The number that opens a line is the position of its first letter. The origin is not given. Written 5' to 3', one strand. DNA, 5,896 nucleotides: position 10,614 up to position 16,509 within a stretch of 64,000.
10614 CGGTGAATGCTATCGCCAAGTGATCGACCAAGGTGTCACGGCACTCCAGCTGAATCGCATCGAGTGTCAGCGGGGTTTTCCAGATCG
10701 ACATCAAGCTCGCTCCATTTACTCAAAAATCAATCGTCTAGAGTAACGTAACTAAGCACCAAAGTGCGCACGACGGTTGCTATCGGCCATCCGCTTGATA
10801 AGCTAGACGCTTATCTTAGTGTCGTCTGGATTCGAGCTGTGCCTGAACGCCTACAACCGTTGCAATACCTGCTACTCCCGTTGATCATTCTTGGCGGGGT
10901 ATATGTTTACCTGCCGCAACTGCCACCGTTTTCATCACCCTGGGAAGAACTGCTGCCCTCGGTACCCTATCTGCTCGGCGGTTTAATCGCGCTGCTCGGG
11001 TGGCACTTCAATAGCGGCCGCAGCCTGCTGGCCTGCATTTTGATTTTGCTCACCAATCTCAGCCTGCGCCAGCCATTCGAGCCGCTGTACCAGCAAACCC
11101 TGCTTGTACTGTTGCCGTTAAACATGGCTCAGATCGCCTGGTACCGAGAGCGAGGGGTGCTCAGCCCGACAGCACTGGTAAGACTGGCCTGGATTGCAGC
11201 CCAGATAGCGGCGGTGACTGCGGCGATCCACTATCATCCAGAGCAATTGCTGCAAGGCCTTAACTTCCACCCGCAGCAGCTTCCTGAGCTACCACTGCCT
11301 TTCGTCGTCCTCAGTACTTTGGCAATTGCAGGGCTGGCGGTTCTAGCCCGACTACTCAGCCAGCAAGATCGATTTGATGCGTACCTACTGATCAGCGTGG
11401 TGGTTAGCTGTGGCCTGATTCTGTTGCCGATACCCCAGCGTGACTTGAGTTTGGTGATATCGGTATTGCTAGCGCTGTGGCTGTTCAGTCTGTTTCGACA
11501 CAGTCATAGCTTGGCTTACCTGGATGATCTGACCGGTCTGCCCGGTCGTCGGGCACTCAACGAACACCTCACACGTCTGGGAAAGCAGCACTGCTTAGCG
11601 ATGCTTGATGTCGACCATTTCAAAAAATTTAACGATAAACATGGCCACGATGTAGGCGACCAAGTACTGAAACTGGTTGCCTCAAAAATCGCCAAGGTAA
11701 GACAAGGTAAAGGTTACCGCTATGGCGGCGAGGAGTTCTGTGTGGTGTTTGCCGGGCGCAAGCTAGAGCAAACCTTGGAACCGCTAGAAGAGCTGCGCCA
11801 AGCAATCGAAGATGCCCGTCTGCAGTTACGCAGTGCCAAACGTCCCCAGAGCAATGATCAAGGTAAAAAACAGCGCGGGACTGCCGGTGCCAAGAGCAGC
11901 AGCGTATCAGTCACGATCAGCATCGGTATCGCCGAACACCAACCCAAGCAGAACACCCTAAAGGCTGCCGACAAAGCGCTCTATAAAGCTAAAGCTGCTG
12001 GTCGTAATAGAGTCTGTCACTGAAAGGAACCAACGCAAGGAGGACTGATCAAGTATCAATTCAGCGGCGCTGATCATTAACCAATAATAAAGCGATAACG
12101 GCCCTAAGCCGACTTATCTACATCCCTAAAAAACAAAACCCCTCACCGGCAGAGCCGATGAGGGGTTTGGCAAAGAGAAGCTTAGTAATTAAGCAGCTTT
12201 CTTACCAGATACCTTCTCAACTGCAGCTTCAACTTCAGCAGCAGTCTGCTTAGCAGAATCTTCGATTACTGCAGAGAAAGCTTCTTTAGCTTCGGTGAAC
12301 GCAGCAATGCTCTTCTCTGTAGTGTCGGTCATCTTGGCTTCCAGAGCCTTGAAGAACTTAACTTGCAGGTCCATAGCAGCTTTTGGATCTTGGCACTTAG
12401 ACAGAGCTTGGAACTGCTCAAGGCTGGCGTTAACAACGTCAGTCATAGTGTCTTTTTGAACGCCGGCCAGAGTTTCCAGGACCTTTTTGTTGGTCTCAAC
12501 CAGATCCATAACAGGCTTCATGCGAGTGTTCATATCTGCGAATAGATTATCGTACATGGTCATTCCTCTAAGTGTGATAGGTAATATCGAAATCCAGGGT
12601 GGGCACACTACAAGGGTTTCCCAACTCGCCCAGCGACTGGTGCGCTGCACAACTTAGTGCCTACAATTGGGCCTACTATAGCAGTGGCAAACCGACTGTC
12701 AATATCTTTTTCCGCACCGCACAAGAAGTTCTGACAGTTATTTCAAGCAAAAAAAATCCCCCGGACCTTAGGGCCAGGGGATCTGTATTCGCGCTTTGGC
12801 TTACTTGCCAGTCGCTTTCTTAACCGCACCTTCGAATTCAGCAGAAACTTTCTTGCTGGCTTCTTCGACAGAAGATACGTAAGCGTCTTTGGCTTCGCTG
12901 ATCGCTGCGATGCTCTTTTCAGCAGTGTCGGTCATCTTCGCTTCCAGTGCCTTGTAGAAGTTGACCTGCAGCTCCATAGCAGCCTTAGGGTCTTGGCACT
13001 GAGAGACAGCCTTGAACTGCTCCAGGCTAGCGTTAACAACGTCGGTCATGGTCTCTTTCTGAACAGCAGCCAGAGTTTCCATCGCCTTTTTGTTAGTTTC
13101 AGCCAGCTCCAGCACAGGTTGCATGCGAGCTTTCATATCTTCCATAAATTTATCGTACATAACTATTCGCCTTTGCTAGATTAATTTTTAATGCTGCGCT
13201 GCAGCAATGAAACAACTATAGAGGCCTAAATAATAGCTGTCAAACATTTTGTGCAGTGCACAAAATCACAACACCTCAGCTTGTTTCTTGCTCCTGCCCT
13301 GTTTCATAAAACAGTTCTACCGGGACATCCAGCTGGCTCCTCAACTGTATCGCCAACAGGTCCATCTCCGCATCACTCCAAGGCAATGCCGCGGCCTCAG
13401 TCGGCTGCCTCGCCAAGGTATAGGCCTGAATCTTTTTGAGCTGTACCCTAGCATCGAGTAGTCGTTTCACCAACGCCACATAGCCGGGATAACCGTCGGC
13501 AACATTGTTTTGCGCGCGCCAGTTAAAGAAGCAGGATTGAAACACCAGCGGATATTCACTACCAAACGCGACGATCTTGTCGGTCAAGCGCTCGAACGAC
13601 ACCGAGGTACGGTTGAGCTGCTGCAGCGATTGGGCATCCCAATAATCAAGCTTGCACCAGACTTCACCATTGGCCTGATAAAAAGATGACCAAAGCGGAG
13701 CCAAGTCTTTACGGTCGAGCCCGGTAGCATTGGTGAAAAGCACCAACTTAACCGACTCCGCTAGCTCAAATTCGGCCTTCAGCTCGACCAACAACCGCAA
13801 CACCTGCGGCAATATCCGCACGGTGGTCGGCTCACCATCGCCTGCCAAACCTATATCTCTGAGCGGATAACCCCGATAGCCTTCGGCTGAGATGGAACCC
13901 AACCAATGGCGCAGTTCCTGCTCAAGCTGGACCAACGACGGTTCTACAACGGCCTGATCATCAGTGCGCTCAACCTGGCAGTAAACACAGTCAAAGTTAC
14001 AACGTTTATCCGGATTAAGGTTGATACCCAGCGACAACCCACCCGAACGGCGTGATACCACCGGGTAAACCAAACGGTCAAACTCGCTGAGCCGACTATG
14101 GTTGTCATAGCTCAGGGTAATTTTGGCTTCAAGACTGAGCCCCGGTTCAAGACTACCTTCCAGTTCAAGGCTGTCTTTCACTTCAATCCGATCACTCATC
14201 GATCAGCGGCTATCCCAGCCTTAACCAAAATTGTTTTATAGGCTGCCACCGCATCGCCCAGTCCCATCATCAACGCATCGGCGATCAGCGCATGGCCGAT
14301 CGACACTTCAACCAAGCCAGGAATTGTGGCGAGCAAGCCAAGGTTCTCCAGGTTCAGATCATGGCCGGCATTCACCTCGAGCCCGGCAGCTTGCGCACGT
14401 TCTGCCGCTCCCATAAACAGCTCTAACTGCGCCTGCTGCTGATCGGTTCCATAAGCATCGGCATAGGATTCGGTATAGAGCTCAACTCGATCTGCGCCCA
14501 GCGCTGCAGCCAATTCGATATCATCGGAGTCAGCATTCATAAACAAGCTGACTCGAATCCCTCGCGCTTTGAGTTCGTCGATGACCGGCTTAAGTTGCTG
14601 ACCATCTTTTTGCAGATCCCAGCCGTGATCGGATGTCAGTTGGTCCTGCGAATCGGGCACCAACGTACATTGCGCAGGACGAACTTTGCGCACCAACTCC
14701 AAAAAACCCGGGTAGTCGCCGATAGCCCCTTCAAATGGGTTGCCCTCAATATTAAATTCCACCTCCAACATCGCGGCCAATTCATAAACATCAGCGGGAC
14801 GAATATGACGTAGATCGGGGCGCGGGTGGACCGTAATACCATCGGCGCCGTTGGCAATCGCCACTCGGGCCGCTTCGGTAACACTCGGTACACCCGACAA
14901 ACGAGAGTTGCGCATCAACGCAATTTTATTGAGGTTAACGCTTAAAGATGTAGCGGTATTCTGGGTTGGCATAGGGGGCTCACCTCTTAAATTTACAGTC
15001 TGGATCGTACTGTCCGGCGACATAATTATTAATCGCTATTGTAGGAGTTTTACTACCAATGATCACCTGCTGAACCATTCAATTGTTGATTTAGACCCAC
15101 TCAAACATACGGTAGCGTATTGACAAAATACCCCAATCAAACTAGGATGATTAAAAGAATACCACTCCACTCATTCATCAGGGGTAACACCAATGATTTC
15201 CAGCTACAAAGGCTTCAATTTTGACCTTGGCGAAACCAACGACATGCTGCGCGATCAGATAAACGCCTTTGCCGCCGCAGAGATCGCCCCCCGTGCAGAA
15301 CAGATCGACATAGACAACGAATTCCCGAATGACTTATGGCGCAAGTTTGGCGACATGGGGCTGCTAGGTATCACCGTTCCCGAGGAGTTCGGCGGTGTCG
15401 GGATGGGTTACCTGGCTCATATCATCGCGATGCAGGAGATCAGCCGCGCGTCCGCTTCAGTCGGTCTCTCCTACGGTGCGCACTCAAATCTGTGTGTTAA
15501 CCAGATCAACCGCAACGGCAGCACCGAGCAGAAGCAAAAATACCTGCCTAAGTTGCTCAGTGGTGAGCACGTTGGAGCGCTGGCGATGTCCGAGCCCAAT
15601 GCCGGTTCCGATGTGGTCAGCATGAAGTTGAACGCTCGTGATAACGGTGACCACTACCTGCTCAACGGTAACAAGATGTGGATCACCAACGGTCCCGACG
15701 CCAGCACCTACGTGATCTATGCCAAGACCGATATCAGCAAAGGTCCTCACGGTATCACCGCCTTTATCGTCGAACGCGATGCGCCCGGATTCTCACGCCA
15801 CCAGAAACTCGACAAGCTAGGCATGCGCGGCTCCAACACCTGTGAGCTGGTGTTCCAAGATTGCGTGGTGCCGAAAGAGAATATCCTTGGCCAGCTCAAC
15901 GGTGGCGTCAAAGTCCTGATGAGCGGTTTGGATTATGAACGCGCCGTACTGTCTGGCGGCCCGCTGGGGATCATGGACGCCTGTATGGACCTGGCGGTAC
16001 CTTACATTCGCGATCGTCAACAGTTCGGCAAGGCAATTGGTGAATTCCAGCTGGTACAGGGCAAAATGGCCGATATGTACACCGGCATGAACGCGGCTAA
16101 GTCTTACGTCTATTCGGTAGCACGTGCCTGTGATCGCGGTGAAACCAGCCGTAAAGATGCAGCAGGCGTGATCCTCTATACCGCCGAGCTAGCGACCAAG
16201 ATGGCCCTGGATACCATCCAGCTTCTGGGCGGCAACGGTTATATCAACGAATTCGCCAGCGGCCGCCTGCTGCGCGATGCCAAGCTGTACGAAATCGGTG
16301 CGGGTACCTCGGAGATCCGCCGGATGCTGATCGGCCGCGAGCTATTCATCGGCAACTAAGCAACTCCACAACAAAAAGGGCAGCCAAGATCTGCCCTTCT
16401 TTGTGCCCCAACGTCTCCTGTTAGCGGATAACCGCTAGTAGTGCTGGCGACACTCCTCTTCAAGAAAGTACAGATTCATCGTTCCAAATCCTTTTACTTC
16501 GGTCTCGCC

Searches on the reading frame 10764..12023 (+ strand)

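Call 87: search_protein_families(library=pfam, proteins=[window:10764-12023:+], max_evalue=0.00001)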
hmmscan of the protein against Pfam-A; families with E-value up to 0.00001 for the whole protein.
window:10764-12023:+ (419 aa): 1 family
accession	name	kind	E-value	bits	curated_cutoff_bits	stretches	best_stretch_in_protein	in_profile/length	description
PF00990.26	GGDEF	-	2.2e-30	106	23.8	1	251-360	1-119/161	Diguanylate cyclase, GGDEF domain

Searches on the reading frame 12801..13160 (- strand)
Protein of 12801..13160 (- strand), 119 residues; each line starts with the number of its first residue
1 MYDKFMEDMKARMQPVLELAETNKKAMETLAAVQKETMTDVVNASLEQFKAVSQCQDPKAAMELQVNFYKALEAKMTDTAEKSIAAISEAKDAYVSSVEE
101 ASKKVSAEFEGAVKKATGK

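Call 87: search_protein_families(library=pfam, proteins=[window:12801-13160:-], max_evalue=0.00001)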
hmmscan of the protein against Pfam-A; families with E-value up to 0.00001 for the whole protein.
window:12801-13160:- (119 aa): 1 family
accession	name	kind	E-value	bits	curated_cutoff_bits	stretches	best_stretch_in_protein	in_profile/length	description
PF09361.15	Phasin_2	-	4e-11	43.5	24.9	1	4-100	2-98/100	Phasin protein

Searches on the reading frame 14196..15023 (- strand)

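Call 87: search_protein_families(library=pfam, proteins=[window:14196-15023:-], max_evalue=0.00001)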
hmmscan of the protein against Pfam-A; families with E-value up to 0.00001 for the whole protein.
window:14196-15023:- (275 aa): 1 family
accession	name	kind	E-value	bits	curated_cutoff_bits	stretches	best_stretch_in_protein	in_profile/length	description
PF03740.19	PdxJ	-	7.2e-86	287.5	24.5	1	27-265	2-233/234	Pyridoxal phosphate biosynthesis protein PdxJ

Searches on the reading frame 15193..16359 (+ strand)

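Call 80: search_protein_families(library=ncbifam, proteins=[window:15193-16359:+], max_evalue=0.001)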
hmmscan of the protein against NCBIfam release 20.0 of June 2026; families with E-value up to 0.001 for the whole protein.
window:15193-16359:+ (388 aa): 23 families
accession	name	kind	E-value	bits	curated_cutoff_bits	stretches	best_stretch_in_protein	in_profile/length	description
NF042972.1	AcrlCoAredClosAcrC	equivalog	2.6e-107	358.8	640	1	9-384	2-376/378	acryloyl-CoA reductase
NF045552.1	GlutCoADH_Des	equivalog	4.6e-95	319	470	1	9-381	2-376/387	glutaryl-CoA dehydrogenase Acd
NF045652.1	ProlPCPDhRedW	equivalog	3.6e-84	282.8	650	1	17-386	5-375/376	L-prolyl-[peptidyl-carrier protein] dehydrogenase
NF058590.1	AcCoDHFadEBacil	equivalog_domain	7e-83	279.1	600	1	11-383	20-409/586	acyl-CoA dehydrogenase FadE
NF053553.1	prodigi_MBC_PigA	equivalog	1.1e-79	268.4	500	1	9-384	2-379/381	prodigiosin MBC biosynthesis dehydrogenase PigA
NF043006.1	CyhCrbnylCoADH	equivalog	4.5e-74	249.7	650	1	16-384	8-375/380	cyclohexane-1-carbonyl-CoA dehydrogenase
NF042439.1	SulpropCoADesulf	equivalog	6.7e-71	239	600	1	22-384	3-370/379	3-sulfinopropanoyl-CoA desulfinase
NF008997.0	PRK12341.1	equivalog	6e-65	219.8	537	1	9-384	2-376/382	acyl-CoA dehydrogenase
TIGR03207.1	cyc_hxne_CoA_dh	equivalog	2.8e-60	204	575.35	1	14-383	3-370/372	cyclohexanecarboxyl-CoA dehydrogenase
NF002885.1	PRK03354.1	equivalog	3.9e-52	177.5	540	1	9-383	2-372/378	crotonobetainyl-CoA dehydrogenase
NF052270.1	Staph_DH_FadE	equivalog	2e-44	151.9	600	1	21-384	30-393/400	acyl-CoA dehydrogenase FadE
TIGR03203.1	pimD_small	equivalog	4.8e-39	134.5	652.7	1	9-372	1-364/378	pimeloyl-CoA dehydrogenase small subunit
NF049984.1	Rv1679_FadE16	equivalog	3.5e-31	108.8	600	1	33-382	14-363/371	Rv1679 family acyl-CoA dehydrogenase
NF007000.1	PRK09463.1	subfamily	8.1e-28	97.2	600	1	41-350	71-398/726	acyl-CoA dehydrogenase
TIGR03204.1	pimC_large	equivalog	7.1e-23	81.1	623.85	1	46-251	43-245/395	pimeloyl-CoA dehydrogenase large subunit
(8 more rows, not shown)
